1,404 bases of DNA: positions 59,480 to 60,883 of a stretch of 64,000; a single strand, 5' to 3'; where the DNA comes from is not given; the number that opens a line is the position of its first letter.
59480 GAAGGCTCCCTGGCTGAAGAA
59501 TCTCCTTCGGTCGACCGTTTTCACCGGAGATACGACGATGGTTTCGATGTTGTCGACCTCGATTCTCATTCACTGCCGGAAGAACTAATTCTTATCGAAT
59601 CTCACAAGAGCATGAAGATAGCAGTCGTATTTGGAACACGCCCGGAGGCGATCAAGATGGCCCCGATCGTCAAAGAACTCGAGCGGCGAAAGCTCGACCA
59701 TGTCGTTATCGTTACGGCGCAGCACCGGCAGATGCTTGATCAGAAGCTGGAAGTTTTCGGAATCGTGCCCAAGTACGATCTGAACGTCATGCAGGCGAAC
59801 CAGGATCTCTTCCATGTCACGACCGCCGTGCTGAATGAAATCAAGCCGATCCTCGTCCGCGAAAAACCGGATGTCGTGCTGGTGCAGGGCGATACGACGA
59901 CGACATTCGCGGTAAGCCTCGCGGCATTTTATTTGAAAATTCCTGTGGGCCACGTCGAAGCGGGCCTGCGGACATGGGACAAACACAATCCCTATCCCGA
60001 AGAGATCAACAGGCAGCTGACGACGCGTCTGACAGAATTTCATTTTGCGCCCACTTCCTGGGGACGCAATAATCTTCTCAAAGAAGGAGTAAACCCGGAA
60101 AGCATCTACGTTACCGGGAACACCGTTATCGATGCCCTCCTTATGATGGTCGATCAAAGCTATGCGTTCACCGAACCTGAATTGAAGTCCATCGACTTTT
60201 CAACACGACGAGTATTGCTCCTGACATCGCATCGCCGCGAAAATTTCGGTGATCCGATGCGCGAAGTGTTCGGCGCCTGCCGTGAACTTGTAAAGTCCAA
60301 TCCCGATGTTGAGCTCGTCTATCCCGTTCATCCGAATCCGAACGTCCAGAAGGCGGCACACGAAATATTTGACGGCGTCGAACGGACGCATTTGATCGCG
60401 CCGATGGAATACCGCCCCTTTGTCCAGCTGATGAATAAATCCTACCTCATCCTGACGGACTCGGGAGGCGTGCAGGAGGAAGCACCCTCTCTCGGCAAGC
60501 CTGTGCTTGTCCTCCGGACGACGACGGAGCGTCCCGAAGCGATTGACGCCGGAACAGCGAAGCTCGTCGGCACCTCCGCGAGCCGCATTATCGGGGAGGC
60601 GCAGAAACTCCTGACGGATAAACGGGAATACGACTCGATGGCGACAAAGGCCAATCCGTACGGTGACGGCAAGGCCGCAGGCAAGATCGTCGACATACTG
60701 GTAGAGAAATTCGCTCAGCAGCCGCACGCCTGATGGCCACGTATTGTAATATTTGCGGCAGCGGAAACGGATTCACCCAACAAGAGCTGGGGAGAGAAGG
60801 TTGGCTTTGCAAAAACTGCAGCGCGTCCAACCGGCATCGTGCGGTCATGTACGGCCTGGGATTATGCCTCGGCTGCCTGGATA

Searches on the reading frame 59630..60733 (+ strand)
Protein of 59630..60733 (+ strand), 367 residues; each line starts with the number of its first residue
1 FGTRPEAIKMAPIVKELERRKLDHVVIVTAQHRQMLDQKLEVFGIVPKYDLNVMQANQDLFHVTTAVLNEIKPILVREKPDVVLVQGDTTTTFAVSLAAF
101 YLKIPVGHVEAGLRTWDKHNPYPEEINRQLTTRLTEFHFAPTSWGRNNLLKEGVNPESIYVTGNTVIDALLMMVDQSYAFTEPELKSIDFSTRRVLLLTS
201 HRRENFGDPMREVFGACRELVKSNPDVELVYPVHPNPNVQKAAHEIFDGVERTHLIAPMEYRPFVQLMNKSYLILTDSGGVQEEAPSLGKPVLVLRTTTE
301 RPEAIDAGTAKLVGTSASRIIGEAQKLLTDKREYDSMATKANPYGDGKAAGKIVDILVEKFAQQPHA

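Call 75: search_protein_families(library=ncbifam, proteins=[window:59630-60733:+], max_evalue=0.00001)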
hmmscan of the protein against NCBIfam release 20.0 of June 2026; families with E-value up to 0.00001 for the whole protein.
window:59630-60733:+ (367 aa): 2 families
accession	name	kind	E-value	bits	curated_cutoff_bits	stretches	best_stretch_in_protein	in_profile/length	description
TIGR00236.1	wecB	equivalog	3.7e-149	496.8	210.15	1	1-359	7-364/366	non-hydrolyzing UDP-N-acetylglucosamine 2-epimerase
TIGR03568.1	NeuC_NnaA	equivalog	5.3e-23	81.5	235.9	1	2-357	8-365/365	UDP-N-acetylglucosamine 2-epimerase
